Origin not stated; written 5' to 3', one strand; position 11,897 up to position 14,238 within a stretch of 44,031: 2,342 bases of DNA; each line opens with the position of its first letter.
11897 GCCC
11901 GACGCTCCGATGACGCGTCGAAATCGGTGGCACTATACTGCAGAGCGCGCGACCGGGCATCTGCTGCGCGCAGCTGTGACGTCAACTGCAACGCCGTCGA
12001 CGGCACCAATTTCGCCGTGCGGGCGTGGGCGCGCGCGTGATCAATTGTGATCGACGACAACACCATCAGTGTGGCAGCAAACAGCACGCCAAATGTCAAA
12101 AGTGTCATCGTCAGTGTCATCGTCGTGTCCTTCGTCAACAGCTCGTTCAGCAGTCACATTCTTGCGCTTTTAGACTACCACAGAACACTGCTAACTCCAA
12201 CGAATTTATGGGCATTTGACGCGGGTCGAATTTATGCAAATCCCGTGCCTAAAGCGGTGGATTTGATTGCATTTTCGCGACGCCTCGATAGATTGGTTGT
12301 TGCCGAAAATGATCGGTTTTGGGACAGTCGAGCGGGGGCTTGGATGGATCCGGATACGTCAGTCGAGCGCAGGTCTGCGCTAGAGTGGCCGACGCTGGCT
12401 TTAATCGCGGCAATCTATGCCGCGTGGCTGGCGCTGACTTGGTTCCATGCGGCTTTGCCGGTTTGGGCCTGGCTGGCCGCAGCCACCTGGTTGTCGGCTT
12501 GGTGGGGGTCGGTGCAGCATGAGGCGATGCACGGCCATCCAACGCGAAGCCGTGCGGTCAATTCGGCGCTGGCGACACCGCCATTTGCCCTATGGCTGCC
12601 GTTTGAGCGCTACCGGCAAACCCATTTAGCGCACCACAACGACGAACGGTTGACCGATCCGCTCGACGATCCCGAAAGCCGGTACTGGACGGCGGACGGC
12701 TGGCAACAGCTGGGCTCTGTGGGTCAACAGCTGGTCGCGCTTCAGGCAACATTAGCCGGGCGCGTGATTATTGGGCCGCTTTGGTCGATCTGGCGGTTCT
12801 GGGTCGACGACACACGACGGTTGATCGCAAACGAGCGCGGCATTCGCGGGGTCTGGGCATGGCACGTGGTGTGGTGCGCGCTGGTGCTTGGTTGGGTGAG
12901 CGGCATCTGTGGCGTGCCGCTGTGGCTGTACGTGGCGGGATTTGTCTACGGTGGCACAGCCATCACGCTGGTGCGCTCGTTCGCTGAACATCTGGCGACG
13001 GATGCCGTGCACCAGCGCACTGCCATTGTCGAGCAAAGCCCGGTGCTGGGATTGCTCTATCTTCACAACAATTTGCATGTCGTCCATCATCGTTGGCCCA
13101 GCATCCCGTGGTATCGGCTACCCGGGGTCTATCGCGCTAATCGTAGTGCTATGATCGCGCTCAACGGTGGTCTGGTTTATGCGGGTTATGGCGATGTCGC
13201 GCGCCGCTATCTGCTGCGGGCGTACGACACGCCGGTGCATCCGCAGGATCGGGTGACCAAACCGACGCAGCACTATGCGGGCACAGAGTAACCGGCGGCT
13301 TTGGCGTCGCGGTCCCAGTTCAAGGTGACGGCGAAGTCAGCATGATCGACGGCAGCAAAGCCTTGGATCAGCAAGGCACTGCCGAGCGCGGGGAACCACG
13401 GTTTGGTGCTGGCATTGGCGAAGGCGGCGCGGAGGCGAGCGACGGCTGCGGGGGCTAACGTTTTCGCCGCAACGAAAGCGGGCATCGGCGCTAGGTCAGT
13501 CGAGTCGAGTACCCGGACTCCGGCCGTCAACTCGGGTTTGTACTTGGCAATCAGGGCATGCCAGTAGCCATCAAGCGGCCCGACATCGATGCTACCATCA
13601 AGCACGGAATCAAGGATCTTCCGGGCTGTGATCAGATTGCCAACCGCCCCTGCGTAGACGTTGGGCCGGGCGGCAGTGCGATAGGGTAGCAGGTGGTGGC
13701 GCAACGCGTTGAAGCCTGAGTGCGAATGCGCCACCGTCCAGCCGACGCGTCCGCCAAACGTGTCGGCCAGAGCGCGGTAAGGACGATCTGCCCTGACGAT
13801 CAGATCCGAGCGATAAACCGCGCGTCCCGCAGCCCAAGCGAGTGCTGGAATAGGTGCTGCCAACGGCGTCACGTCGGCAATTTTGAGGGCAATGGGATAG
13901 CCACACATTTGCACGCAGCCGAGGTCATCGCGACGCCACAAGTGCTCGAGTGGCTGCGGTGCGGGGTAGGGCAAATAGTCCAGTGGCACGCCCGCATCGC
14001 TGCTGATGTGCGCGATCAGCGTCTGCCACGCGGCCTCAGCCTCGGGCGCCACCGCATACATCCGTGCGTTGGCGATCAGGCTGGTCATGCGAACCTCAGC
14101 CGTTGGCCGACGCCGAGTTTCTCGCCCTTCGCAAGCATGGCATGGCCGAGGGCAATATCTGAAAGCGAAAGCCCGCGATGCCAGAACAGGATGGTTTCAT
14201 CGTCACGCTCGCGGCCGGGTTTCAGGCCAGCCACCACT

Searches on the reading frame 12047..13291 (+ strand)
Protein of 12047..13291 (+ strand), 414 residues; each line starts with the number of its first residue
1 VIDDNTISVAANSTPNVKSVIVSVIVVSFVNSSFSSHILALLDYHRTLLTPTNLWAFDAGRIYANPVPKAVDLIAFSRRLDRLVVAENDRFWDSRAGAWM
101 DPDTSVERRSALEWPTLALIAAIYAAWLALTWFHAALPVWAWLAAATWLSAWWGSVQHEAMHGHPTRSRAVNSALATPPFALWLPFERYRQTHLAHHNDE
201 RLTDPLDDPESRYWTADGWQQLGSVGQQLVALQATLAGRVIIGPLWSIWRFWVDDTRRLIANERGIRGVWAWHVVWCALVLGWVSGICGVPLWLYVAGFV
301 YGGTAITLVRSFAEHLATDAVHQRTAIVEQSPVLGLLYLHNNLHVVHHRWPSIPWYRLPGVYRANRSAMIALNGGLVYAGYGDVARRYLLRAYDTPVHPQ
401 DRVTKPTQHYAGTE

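Call 8: search_protein_families(library=pfam, proteins=[window:12047-13291:+])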
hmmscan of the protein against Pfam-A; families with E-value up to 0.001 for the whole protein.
window:12047-13291:+ (414 aa): 1 family
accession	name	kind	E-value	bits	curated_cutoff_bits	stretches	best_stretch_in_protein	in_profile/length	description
PF00487.30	FA_desaturase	-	3.2e-31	109.5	29.7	1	137-369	4-242/253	Fatty acid desaturase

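Call 40: search_protein_families(library=ncbifam, proteins=[window:12047-13291:+], max_evalue=0.001)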
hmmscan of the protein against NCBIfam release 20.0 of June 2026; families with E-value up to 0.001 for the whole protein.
window:12047-13291:+ (414 aa): 3 families
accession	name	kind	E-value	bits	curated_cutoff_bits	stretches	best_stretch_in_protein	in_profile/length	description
NF045688.1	BCarotHydoxCrtR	equivalog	1.7e-12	47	475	2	303-367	193-258/297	beta-carotene hydroxylase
NF041365.1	GntB_guanitoxin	equivalog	6.7e-09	35.6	380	1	155-361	65-274/308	guanitoxin biosynthesis L-arginine gamma (S) hydroxylase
NF045690.1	BCarotKetCrtW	equivalog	0.00081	18.7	350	0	340-367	228-255/257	beta-carotene ketolase CrtW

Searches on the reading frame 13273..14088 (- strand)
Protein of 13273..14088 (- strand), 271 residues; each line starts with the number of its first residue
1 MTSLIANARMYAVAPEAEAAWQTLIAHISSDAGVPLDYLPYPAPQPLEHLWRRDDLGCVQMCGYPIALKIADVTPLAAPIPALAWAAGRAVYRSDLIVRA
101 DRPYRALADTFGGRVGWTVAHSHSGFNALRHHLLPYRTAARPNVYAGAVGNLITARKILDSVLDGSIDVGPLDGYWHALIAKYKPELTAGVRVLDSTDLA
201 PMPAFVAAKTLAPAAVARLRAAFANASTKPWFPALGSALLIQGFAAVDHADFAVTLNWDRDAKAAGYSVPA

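Call 8: search_protein_families(library=pfam, proteins=[window:13273-14088:-])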
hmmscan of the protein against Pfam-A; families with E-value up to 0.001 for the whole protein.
window:13273-14088:- (271 aa): 1 family
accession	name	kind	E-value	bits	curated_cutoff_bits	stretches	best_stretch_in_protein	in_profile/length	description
PF12974.12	Phosphonate-bd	-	2.6e-22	79.8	27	1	16-252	11-242/242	ABC transporter, phosphonate, periplasmic substrate-binding protein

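Call 27: search_solved_structures(query=window:13273-14088:-, max_evalue=1)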
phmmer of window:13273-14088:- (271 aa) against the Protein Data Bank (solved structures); distinct sequences matched with E-value up to 1: 5.
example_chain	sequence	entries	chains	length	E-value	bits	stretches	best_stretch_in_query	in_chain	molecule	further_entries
8ed5_A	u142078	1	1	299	3.1e-11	46.5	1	23-247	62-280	Putative periplasmic phosphite-binding-like protein (Pbl) PtxB-like protein designated Aio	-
6esk_A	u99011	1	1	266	4.1e-11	46.2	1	27-247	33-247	Putative periplasmic phosphite-binding-like protein (Pbl) PtxB-like protein designated Aio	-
6esv_A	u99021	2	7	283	4.9e-11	45.9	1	27-247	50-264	Putative periplasmic phosphite-binding-like protein (Pbl) PtxB-like protein designated Aio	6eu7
6x6b_A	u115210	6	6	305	4.3e-06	29.7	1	22-249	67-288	ArrX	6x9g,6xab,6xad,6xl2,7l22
6x8w_A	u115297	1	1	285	5.5e-05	26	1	22-249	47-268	ArrX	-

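Call 40: search_protein_families(library=ncbifam, proteins=[window:13273-14088:-], max_evalue=0.001)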
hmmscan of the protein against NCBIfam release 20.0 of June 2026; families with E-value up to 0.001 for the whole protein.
window:13273-14088:- (271 aa): 2 families
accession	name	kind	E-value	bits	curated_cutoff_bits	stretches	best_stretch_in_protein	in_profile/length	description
TIGR01098.1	3A0109s03R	subfamily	1.9e-08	34.1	112.05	1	55-225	86-252/253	phosphate/phosphite/phosphonate ABC transporter substrate-binding protein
TIGR03431.1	PhnD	equivalog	2.7e-06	27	261.1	1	86-257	109-281/288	phosphonate ABC transporter substrate-binding protein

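Call 62: find_homologous_proteins(query=window:13273-14088:-, max_evalue=0.00001)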
Query window:13273-14088:- (271 aa): 2421 proteins with E <= 0.00001 among 8000 candidates; the best 120 are listed.
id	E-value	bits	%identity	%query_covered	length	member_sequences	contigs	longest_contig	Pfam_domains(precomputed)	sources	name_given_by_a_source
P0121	2.1e-164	564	91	100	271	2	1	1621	PF12974.13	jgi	jgi:ABC-type phosphate/phosphonate transport system substrate-binding protein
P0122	1.4e-161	554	91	100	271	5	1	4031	PF12974.13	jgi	jgi:ABC-type phosphate/phosphonate transport system substrate-binding protein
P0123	1.5e-154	531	88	100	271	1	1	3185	PF12974.13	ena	-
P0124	1.7e-143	495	82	100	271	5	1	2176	PF12974.13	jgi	jgi:ABC-type phosphate/phosphonate transport system substrate-binding protein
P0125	1.4e-140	486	79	100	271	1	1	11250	PF12974.13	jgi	jgi:ABC-type phosphate/phosphonate transport system substrate-binding protein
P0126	1.9e-128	446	75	99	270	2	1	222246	PF12974.13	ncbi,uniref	ncbi:phosphate/phosphite/phosphonate ABC transporter substrate-binding protein [Falsiroseomonas sp. 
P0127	3.9e-128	445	75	99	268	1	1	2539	PF12974.13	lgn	-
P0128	2.5e-127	442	72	100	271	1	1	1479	PF12974.13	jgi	jgi:ABC-type phosphate/phosphonate transport system substrate-binding protein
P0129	2.6e-127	442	75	99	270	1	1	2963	PF12974.13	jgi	jgi:ABC-type phosphate/phosphonate transport system substrate-binding protein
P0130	3.2e-127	442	72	100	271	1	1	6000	PF12974.13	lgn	-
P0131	3.3e-127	442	71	100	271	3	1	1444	PF12974.13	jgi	jgi:ABC-type phosphate/phosphonate transport system substrate-binding protein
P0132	3.6e-127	442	74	100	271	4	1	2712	PF12974.13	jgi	jgi:ABC-type phosphate/phosphonate transport system substrate-binding protein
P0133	6.0e-127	441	72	100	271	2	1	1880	PF12974.13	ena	-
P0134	8.9e-127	440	73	100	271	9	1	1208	PF12974.13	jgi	jgi:ABC-type phosphate/phosphonate transport system substrate-binding protein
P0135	1.4e-126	440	75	99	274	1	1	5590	PF12974.13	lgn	-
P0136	6.5e-126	437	74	100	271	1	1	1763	PF12974.13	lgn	-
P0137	6.6e-126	437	72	100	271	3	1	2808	PF12974.13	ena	-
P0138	1.3e-125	436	72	100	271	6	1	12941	PF12974.13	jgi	jgi:ABC-type phosphate/phosphonate transport system substrate-binding protein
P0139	1.5e-125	436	74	99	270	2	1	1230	PF12974.13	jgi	jgi:ABC-type phosphate/phosphonate transport system substrate-binding protein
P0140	1.5e-125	436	73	99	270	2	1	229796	PF12974.13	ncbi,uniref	ncbi:phosphate/phosphite/phosphonate ABC transporter substrate-binding protein [Terrarubrum flagella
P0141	1.7e-125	436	73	100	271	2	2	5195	PF12974.13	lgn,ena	-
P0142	2.0e-125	436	71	99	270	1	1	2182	PF12974.13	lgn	-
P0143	2.1e-125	436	74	99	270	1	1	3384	PF12974.13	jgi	jgi:ABC-type phosphate/phosphonate transport system substrate-binding protein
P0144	2.3e-125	436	74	99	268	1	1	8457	PF12974.13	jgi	jgi:ABC-type phosphate/phosphonate transport system substrate-binding protein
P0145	3.4e-125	435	72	99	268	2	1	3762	PF12974.13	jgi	jgi:ABC-type phosphate/phosphonate transport system substrate-binding protein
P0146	7.2e-125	434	73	99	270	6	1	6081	PF12974.13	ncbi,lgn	-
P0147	7.6e-125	434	71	100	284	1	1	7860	PF12974.13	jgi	jgi:ABC-type phosphate/phosphonate transport system substrate-binding protein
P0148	9.2e-125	434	72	100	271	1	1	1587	PF12974.13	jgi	jgi:ABC-type phosphate/phosphonate transport system substrate-binding protein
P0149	1.0e-124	434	74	99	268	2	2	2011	PF12974.13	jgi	jgi:ABC-type phosphate/phosphonate transport system substrate-binding protein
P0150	1.4e-124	433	71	99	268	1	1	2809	PF12974.13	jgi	jgi:ABC-type phosphate/phosphonate transport system substrate-binding protein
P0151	1.8e-124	433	73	99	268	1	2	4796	PF12974.13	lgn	-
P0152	1.9e-124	433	73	100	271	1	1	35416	PF12974.13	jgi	jgi:ABC-type phosphate/phosphonate transport system substrate-binding protein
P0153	2.2e-124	432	71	100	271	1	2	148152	PF12974.13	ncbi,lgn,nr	ncbi:MAG: PhnD/SsuA/transferrin family substrate-binding protein [Proteobacteria bacterium]|nr:PhnD/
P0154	2.3e-124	432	72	100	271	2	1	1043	PF12974.13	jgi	jgi:ABC-type phosphate/phosphonate transport system substrate-binding protein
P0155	3.8e-124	432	74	99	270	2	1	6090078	PF12974.13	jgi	jgi:ABC-type phosphate/phosphonate transport system substrate-binding protein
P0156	4.9e-124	431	72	100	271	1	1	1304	PF12974.13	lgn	-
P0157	4.9e-124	431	72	100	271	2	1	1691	PF12974.13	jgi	jgi:ABC-type phosphate/phosphonate transport system substrate-binding protein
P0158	6.6e-124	431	74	99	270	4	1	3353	PF12974.13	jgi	-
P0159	7.0e-124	431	73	99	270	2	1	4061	PF12974.13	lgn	-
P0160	7.7e-124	431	72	100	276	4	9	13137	PF12974.13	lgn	-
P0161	8.4e-124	431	72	99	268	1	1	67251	PF12974.13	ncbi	-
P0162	1.0e-123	430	71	99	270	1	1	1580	PF12974.13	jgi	jgi:ABC-type phosphate/phosphonate transport system substrate-binding protein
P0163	1.0e-123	430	71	99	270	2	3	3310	PF12974.13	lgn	-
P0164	1.3e-123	430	73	99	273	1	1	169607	PF12974.13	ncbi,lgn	-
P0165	1.9e-123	429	71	100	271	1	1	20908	PF12974.13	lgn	-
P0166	1.9e-123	429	72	100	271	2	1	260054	PF12974.13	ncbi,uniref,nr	ncbi:phosphate/phosphite/phosphonate ABC transporter substrate-binding protein [Roseomonas frigidaqu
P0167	1.9e-123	429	71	100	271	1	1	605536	PF12974.13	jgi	-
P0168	2.6e-123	429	74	99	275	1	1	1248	PF12974.13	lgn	-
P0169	2.7e-123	429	71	100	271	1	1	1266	PF12974.13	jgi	jgi:ABC-type phosphate/phosphonate transport system substrate-binding protein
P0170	3.5e-123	428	72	100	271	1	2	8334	PF12974.13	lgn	-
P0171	3.6e-123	428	70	99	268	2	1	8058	PF12974.13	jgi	jgi:ABC-type phosphate/phosphonate transport system substrate-binding protein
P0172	3.9e-123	428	73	99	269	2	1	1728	PF12974.13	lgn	-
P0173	4.0e-123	428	74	99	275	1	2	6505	PF12974.13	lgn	-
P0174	4.6e-123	428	70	99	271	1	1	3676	PF12974.13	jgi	jgi:ABC-type phosphate/phosphonate transport system substrate-binding protein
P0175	5.7e-123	428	70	99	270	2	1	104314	PF12974.13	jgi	jgi:ABC-type phosphate/phosphonate transport system substrate-binding protein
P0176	7.9e-123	427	72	99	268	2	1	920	PF12974.13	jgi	jgi:ABC-type phosphate/phosphonate transport system substrate-binding protein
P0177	9.7e-123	427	73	100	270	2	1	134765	PF12974.13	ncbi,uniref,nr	ncbi:phosphate/phosphite/phosphonate ABC transporter substrate-binding protein [Falsiroseomonas sele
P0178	1.1e-122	427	72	100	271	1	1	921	PF12974.13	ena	-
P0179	1.4e-122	427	72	99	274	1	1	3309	PF12974.13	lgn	-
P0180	1.4e-122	427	72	99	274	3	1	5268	PF12974.13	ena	-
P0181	1.4e-122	427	72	99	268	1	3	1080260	PF12974.13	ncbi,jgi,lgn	jgi:ABC-type phosphate/phosphonate transport system substrate-binding protein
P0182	1.5e-122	426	72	100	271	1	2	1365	PF12974.13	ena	-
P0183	1.9e-122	426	72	100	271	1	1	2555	PF12974.13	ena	-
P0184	2.6e-122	426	72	99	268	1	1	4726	PF12974.13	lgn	-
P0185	3.0e-122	425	69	99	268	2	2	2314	PF12974.13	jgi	jgi:ABC-type phosphate/phosphonate transport system substrate-binding protein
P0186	5.2e-122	425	72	99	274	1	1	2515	PF12974.13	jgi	jgi:ABC-type phosphate/phosphonate transport system substrate-binding protein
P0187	6.5e-122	424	69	99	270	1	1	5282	PF12974.13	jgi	jgi:ABC-type phosphate/phosphonate transport system substrate-binding protein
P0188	6.6e-122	424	72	100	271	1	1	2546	PF12974.13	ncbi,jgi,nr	ncbi:MAG: phosphate/phosphite/phosphonate ABC transporter substrate-binding protein [Alphaproteobact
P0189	1.0e-121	424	70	99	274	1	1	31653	PF12974.13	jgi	jgi:ABC-type phosphate/phosphonate transport system substrate-binding protein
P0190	1.3e-121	423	72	99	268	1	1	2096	PF12974.13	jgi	jgi:ABC-type phosphate/phosphonate transport system substrate-binding protein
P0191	1.3e-121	423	73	100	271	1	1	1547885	PF12974.13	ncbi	ncbi:phosphate/phosphite/phosphonate ABC transporter substrate-binding protein [Roseomonas sp. F4]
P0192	1.5e-121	423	71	99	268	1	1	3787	PF12974.13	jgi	jgi:ABC-type phosphate/phosphonate transport system substrate-binding protein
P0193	1.5e-121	423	71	100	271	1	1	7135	PF12974.13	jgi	jgi:ABC-type phosphate/phosphonate transport system substrate-binding protein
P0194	2.2e-121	423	71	100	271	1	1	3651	PF12974.13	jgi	jgi:ABC-type phosphate/phosphonate transport system substrate-binding protein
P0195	3.4e-121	422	69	99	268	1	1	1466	PF12974.13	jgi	jgi:ABC-type phosphate/phosphonate transport system substrate-binding protein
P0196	4.8e-121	421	72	100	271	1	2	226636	PF12974.13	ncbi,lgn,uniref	ncbi:phosphate/phosphite/phosphonate ABC transporter substrate-binding protein [Falsiroseomonas sp.]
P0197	6.7e-121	421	71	100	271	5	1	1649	PF12974.13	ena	-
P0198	7.7e-121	421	72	99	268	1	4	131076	PF12974.13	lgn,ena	-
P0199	7.8e-121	421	70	99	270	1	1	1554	PF12974.13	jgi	jgi:ABC-type phosphate/phosphonate transport system substrate-binding protein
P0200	1.2e-120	420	70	100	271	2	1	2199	PF12974.13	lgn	-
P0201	1.3e-120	420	69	100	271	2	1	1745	PF12974.13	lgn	-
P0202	1.3e-120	420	69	99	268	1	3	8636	PF12974.13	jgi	jgi:ABC-type phosphate/phosphonate transport system substrate-binding protein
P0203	1.4e-120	420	73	100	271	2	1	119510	PF12974.13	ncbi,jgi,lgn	jgi:ABC-type phosphate/phosphonate transport system substrate-binding protein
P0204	1.5e-120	420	71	99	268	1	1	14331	PF12974.13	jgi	jgi:ABC-type phosphate/phosphonate transport system substrate-binding protein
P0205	1.5e-120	420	72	99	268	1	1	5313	PF12974.13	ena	-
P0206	1.7e-120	420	67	99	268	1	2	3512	PF12974.13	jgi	jgi:ABC-type phosphate/phosphonate transport system substrate-binding protein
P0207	1.7e-120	420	71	99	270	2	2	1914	PF12974.13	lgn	-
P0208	2.4e-120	419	70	97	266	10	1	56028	PF12974.13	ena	-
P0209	2.9e-120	419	69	99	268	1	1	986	PF12974.13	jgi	jgi:ABC-type phosphate/phosphonate transport system substrate-binding protein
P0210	2.9e-120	419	69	99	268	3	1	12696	PF12974.13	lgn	-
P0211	3.0e-120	419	70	100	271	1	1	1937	PF12974.13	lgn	-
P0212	4.4e-120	418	70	99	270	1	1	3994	PF12974.13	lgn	-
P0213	5.3e-120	418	73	97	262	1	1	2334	PF12974.13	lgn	-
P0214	5.9e-120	418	69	100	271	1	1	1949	PF12974.13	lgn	-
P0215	5.9e-120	418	69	100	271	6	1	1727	PF12974.13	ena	-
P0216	6.2e-120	418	70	100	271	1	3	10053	PF12974.13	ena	-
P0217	7.4e-120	418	69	99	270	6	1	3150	PF12974.13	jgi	jgi:ABC-type phosphate/phosphonate transport system substrate-binding protein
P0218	1.1e-119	417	69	100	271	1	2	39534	PF12974.13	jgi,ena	-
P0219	1.3e-119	417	69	100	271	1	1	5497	PF12974.13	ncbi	-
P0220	1.3e-119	417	70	100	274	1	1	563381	PF12974.13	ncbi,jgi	jgi:ABC-type phosphate/phosphonate transport system substrate-binding protein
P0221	1.6e-119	417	69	99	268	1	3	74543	PF12974.13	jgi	jgi:ABC-type phosphate/phosphonate transport system substrate-binding protein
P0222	1.6e-119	416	67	99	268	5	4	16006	PF12974.13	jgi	jgi:ABC-type phosphate/phosphonate transport system substrate-binding protein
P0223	1.7e-119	416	69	100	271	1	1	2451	PF12974.13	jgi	jgi:ABC-type phosphate/phosphonate transport system substrate-binding protein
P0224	2.2e-119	416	69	100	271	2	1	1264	PF12974.13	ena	-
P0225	2.6e-119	416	69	99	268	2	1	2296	PF12974.13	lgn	-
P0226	2.8e-119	416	68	99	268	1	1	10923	PF12974.13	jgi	jgi:ABC-type phosphate/phosphonate transport system substrate-binding protein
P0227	2.9e-119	416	69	99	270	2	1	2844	PF12974.13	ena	-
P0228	3.4e-119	415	69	99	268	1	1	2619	PF12974.13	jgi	jgi:ABC-type phosphate/phosphonate transport system substrate-binding protein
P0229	3.5e-119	415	69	100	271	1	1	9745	PF12974.13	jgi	-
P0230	3.8e-119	415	68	100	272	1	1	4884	PF12974.13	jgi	jgi:ABC-type phosphate/phosphonate transport system substrate-binding protein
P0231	5.4e-119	415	72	99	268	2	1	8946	PF12974.13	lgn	-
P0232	5.7e-119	415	70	99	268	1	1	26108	PF12974.13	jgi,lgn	jgi:ABC-type phosphate/phosphonate transport system substrate-binding protein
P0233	5.9e-119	415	67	99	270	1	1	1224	PF12974.13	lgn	-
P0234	6.0e-119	415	74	97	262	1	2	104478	PF12974.13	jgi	jgi:ABC-type phosphate/phosphonate transport system substrate-binding protein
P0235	6.4e-119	415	70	99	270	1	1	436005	PF12974.13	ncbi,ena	-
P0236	6.5e-119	414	68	99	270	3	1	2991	PF12974.13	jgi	-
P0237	7.5e-119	414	68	100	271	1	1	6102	PF12974.13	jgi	jgi:ABC-type phosphate/phosphonate transport system substrate-binding protein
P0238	7.6e-119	414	70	99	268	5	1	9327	PF12974.13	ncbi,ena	-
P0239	9.8e-119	414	70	99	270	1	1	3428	PF12974.13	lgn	-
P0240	1.0e-118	414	71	99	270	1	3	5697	PF12974.13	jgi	jgi:ABC-type phosphate/phosphonate transport system substrate-binding protein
